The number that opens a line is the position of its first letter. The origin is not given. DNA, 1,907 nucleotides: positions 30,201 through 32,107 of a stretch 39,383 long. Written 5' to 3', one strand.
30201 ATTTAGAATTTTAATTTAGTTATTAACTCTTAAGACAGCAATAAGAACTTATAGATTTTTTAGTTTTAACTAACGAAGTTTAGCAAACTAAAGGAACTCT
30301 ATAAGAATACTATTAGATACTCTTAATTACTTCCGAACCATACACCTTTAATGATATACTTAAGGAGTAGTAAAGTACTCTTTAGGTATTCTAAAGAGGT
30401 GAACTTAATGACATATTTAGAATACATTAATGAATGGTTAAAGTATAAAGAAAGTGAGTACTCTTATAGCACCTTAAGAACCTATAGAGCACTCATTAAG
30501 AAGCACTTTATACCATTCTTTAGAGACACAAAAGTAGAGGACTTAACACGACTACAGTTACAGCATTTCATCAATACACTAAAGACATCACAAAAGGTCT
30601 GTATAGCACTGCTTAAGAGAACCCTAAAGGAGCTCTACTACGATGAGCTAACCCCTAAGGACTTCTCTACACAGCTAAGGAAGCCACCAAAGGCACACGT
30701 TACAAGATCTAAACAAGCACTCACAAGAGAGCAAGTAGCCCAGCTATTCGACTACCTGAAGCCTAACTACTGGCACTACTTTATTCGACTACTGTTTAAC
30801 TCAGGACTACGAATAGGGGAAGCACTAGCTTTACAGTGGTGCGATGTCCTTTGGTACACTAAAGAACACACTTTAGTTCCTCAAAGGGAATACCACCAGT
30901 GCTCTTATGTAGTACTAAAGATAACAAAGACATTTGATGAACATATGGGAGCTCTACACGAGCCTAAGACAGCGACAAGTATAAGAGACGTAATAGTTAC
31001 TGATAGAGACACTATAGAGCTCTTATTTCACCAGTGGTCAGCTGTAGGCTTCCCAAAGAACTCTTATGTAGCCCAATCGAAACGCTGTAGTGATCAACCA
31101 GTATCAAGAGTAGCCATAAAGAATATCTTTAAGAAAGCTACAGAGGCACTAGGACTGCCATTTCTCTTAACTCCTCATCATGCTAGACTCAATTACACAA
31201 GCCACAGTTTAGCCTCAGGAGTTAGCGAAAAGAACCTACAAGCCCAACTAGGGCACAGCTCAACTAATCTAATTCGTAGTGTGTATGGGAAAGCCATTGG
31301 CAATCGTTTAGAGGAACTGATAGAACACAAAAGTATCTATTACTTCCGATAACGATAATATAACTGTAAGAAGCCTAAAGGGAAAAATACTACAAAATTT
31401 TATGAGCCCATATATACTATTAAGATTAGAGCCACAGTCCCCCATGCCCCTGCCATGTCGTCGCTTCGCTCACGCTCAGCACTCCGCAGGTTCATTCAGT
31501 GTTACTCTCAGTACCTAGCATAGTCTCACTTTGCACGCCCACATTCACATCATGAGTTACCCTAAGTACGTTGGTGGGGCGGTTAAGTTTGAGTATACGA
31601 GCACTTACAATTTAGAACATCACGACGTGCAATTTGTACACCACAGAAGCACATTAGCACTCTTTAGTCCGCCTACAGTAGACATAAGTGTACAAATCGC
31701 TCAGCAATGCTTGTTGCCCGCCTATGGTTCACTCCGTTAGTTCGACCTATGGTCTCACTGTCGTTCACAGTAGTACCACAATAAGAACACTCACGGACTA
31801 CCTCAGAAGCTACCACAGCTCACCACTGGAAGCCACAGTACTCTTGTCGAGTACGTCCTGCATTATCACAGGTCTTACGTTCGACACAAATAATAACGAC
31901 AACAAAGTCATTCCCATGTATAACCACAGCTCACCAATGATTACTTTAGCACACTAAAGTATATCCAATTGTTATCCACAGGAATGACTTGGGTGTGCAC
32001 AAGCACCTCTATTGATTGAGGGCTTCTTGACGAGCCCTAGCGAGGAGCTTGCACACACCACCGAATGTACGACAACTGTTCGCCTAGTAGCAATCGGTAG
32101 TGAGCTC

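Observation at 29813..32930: A lysogeny-like module (tyrosine integrase plus divergent RHH regulator) at the left-end position of a T7-type genome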

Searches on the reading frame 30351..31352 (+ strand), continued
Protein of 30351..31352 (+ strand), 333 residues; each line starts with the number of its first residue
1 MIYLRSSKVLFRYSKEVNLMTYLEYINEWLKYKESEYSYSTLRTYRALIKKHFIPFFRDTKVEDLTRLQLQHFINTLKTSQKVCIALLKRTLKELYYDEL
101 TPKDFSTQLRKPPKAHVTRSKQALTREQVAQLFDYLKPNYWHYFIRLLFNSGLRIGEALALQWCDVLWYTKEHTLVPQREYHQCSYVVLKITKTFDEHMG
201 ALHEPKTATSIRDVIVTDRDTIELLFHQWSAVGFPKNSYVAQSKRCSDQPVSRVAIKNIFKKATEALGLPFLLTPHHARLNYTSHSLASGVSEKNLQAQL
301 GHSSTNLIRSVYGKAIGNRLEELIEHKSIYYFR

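Call 47: find_encoding_contigs(protein=P0038, flank=10000, max_places=4)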
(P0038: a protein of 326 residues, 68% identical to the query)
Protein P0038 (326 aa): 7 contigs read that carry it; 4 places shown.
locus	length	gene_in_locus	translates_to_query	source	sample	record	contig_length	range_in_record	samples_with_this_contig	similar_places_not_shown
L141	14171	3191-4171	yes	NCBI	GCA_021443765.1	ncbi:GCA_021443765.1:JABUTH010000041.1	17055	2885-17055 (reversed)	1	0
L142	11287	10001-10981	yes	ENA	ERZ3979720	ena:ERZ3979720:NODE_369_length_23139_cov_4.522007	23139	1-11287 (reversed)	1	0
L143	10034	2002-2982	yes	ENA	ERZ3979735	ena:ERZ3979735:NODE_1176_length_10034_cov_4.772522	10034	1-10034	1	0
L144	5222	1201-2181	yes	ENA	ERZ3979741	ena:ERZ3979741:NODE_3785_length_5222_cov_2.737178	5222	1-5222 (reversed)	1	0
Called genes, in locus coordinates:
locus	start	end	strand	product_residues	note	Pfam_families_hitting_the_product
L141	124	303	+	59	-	-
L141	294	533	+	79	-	-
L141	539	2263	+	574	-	PF22530:Terminase-T7_RNaseH-like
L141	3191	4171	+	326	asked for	PF14659:Phage_int_SAM_3, PF00589:Phage_integrase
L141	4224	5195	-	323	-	PF12710:HAD (weak)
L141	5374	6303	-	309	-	PF08902:DUF1848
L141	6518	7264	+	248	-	PF13489:Methyltransf_23, PF01135:PCMT (weak), PF01209:Ubie_methyltran, PF02527:GidB (weak), PF13649:Methyltransf_25, PF13847:Methyltransf_31, PF08241:Methyltransf_11, PF08242:Methyltransf_12, +4 more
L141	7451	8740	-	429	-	PF01979:Amidohydro_1, PF07969:Amidohydro_3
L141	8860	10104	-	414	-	PF05221:AdoHcyase, PF02826:2-Hacid_dh_C, PF00670:AdoHcyase_NAD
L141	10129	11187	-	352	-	PF01008:IF-2B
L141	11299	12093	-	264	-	PF01048:PNP_UDP_1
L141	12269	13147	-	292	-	PF01430:HSP33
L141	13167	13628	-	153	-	PF00885:DMRL_synthase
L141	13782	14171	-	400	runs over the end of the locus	PF00926:DHBP_synthase, PF00925:GTP_cyclohydro2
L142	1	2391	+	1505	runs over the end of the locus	PF01832:Glucosaminidase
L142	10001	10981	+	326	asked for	PF14659:Phage_int_SAM_3, PF00589:Phage_integrase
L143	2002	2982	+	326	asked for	PF14659:Phage_int_SAM_3, PF00589:Phage_integrase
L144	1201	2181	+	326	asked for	PF14659:Phage_int_SAM_3, PF00589:Phage_integrase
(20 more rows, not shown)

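Call 48: find_encoding_contigs(protein=P0002, flank=10000, max_places=5)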
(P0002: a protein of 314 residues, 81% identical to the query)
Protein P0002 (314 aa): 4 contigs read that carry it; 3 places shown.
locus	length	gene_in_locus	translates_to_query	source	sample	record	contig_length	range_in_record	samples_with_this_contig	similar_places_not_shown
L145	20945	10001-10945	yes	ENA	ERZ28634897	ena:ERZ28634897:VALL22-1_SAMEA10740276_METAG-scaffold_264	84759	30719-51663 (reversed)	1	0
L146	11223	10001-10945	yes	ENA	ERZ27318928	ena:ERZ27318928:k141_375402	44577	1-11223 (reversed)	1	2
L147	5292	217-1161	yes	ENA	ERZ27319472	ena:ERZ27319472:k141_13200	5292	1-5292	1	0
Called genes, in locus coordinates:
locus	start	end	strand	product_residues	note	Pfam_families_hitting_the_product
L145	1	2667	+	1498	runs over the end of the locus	-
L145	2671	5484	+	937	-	PF03906:Phage_T7_tail, PF12708:Pect-lyase_RHGA_epim (weak)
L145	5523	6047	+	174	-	-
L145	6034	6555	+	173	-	PF01510:Amidase_2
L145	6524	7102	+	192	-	-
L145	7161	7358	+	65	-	-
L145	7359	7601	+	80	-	-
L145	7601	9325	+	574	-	PF22530:Terminase-T7_RNaseH-like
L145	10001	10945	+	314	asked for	PF14659:Phage_int_SAM_3, PF00589:Phage_integrase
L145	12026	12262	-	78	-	-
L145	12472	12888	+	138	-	-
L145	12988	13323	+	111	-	-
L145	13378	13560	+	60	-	-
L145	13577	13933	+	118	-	-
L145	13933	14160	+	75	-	-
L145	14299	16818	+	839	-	PF14700:RPOL_N (weak), PF00940:RNA_pol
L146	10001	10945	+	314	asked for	PF14659:Phage_int_SAM_3, PF00589:Phage_integrase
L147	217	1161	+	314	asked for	PF14659:Phage_int_SAM_3, PF00589:Phage_integrase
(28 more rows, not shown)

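Call 82: list_cluster_members(proteins=[window:30408-31349:+, P0002, P0038])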
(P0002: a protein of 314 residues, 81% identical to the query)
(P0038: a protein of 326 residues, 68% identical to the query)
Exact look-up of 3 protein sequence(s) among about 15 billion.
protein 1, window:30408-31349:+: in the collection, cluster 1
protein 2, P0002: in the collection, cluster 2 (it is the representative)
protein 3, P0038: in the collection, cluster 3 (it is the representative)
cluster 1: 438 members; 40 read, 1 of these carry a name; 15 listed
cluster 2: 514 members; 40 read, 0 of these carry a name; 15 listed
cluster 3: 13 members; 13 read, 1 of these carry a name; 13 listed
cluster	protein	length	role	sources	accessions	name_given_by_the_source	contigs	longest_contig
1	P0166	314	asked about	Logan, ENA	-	-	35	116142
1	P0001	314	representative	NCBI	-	-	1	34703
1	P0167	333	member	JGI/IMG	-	toxin-antitoxin system, toxin component, PIN family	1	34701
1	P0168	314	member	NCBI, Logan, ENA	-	-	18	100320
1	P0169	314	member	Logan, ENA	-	-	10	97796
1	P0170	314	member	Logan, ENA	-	-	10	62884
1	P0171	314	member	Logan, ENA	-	-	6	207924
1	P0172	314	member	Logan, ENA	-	-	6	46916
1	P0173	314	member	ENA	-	-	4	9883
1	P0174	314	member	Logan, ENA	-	-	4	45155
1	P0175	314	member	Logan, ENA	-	-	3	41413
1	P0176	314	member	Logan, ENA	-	-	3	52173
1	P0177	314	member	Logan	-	-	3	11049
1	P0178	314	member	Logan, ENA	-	-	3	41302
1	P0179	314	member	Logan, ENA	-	-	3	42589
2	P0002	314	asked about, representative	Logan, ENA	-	-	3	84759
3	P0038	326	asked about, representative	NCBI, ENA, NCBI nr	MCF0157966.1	MAG: tyrosine-type recombinase/integrase [Veillonella sp.] | tyrosine-type recombinase/integrase [Veillonella sp.]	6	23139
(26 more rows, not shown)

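Call 95: find_encoding_contigs(protein=P0168, flank=10000, max_places=8)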
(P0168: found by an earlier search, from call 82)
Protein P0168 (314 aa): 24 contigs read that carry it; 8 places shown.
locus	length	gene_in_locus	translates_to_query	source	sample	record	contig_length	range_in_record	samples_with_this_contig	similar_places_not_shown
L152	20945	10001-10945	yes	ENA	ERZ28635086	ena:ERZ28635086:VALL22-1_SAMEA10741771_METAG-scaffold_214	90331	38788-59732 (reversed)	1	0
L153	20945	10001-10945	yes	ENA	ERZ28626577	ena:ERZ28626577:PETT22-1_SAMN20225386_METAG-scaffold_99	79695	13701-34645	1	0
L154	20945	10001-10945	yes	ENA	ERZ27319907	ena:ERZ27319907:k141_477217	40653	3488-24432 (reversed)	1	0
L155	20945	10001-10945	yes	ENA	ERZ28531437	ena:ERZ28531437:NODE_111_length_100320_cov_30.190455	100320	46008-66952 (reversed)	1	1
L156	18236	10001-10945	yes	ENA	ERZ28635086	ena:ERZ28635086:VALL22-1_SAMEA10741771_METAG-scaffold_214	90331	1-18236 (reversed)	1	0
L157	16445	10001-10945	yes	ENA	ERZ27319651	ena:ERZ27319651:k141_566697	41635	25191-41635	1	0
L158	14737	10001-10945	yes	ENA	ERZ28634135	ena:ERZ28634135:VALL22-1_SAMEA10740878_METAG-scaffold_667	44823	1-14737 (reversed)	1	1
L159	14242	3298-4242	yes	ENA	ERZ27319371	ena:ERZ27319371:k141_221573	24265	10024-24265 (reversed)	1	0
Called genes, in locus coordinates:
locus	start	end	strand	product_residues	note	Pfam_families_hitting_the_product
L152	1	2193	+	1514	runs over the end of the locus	PF01832:Glucosaminidase (weak)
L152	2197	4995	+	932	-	PF03906:Phage_T7_tail, PF12708:Pect-lyase_RHGA_epim (weak)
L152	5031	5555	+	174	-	-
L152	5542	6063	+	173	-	PF01510:Amidase_2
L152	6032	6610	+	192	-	-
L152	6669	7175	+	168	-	PF05869:Dam (weak)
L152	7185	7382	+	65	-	-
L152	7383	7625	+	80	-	-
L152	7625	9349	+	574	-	PF22530:Terminase-T7_RNaseH-like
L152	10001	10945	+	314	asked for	PF14659:Phage_int_SAM_3, PF00589:Phage_integrase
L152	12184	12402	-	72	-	-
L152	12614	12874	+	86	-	-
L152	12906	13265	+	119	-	-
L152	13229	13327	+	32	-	-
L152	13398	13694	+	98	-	-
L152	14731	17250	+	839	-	PF14700:RPOL_N, PF00940:RNA_pol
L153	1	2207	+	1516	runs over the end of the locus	PF01832:Glucosaminidase (weak)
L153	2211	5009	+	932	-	PF03906:Phage_T7_tail, PF12708:Pect-lyase_RHGA_epim (weak)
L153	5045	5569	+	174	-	-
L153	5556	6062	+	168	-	PF01510:Amidase_2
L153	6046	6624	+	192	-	-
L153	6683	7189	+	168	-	PF05869:Dam (weak)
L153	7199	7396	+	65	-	-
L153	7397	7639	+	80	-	-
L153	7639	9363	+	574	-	PF22530:Terminase-T7_RNaseH-like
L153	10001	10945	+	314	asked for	PF14659:Phage_int_SAM_3, PF00589:Phage_integrase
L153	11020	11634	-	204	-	PF01569:PAP2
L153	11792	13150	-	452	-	PF12229:PG_binding_4, PF04294:VanW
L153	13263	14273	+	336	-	PF02899:Phage_int_SAM_1 (weak), PF00589:Phage_integrase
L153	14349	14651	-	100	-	PF01476:LysM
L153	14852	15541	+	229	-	PF01726:LexA_DNA_bind, PF13730:HTH_36, PF00717:Peptidase_S24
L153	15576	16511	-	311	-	PF13593:SBF_like, PF01758:SBF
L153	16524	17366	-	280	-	PF02569:Pantoate_ligase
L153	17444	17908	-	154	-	PF02261:Asp_decarbox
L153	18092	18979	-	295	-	PF00701:DHDPS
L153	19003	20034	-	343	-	PF01118:Semialdhyde_dh, PF02774:Semialdhyde_dhC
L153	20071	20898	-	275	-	PF01113:DapB_N, PF05173:DapB_C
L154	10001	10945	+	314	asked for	PF14659:Phage_int_SAM_3, PF00589:Phage_integrase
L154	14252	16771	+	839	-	PF14700:RPOL_N (weak), PF00940:RNA_pol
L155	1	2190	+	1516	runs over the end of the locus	PF01832:Glucosaminidase (weak)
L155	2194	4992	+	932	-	PF03906:Phage_T7_tail, PF12708:Pect-lyase_RHGA_epim (weak)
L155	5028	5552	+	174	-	-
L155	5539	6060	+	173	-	PF01510:Amidase_2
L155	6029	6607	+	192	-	-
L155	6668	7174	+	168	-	PF05869:Dam (weak)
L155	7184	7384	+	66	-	-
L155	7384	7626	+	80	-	-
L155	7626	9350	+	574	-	PF22530:Terminase-T7_RNaseH-like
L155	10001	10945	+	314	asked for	PF14659:Phage_int_SAM_3, PF00589:Phage_integrase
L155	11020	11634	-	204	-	PF01569:PAP2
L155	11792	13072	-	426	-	PF12229:PG_binding_4, PF04294:VanW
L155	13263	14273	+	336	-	PF02899:Phage_int_SAM_1 (weak), PF00589:Phage_integrase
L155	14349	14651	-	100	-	PF01476:LysM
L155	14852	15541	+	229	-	PF01726:LexA_DNA_bind, PF13730:HTH_36, PF00717:Peptidase_S24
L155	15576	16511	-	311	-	PF13593:SBF_like, PF01758:SBF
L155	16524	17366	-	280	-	PF02569:Pantoate_ligase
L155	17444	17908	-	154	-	PF02261:Asp_decarbox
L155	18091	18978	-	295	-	PF00701:DHDPS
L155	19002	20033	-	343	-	PF01118:Semialdhyde_dh, PF02774:Semialdhyde_dhC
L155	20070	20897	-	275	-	PF01113:DapB_N, PF05173:DapB_C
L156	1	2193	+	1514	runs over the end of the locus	PF01832:Glucosaminidase (weak)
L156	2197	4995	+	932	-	PF03906:Phage_T7_tail, PF12708:Pect-lyase_RHGA_epim (weak)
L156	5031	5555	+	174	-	-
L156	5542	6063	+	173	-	PF01510:Amidase_2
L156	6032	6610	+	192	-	-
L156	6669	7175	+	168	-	PF05869:Dam (weak)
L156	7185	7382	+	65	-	-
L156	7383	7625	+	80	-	-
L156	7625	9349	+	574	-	PF22530:Terminase-T7_RNaseH-like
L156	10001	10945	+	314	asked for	PF14659:Phage_int_SAM_3, PF00589:Phage_integrase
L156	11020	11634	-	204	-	PF01569:PAP2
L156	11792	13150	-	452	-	PF12229:PG_binding_4, PF04294:VanW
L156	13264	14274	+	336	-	PF02899:Phage_int_SAM_1 (weak), PF00589:Phage_integrase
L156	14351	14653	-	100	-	PF01476:LysM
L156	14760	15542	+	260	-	PF01726:LexA_DNA_bind, PF13730:HTH_36, PF00717:Peptidase_S24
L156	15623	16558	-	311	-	PF13593:SBF_like, PF01758:SBF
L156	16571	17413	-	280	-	PF02569:Pantoate_ligase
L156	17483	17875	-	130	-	PF02261:Asp_decarbox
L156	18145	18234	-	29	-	?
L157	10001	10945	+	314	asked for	PF14659:Phage_int_SAM_3, PF00589:Phage_integrase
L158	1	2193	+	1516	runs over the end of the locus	PF01832:Glucosaminidase (weak)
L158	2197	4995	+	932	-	PF03906:Phage_T7_tail, PF12708:Pect-lyase_RHGA_epim (weak)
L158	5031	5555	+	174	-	-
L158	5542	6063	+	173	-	PF01510:Amidase_2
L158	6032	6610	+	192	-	-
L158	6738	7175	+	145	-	-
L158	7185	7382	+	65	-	-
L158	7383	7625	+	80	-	-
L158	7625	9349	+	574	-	PF22530:Terminase-T7_RNaseH-like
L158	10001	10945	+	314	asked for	PF14659:Phage_int_SAM_3, PF00589:Phage_integrase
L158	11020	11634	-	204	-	PF01569:PAP2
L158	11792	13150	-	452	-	PF12229:PG_binding_4, PF04294:VanW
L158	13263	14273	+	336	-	PF02899:Phage_int_SAM_1 (weak), PF00589:Phage_integrase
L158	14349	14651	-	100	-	PF01476:LysM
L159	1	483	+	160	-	?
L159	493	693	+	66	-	-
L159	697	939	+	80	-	-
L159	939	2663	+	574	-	PF22530:Terminase-T7_RNaseH-like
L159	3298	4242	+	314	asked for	PF14659:Phage_int_SAM_3, PF00589:Phage_integrase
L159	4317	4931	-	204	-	PF01569:PAP2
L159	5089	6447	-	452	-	PF12229:PG_binding_4, PF04294:VanW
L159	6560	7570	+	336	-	PF02899:Phage_int_SAM_1 (weak), PF00589:Phage_integrase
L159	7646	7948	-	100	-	PF01476:LysM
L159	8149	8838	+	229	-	PF01726:LexA_DNA_bind, PF13730:HTH_36, PF00717:Peptidase_S24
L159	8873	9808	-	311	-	PF13593:SBF_like, PF01758:SBF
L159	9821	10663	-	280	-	PF02569:Pantoate_ligase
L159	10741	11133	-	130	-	PF02261:Asp_decarbox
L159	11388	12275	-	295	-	PF00701:DHDPS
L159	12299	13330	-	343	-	PF01118:Semialdhyde_dh, PF02774:Semialdhyde_dhC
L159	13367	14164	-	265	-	PF01113:DapB_N, PF05173:DapB_C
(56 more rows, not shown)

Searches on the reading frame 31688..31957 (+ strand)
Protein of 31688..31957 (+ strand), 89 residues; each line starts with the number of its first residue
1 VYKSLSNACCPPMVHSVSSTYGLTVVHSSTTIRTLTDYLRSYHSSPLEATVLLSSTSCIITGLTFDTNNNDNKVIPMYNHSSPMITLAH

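Call 5: search_protein_families(library=pfam, proteins=[window:31688-31957:+], max_evalue=1)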
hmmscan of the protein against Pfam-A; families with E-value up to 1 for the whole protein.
window:31688-31957:+ (89 aa): 1 family
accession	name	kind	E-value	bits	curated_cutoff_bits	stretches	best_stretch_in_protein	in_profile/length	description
PF21219.3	USH1C_N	-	0.07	13.6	27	1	33-89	22-68/74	Harmonin, N-terminal domain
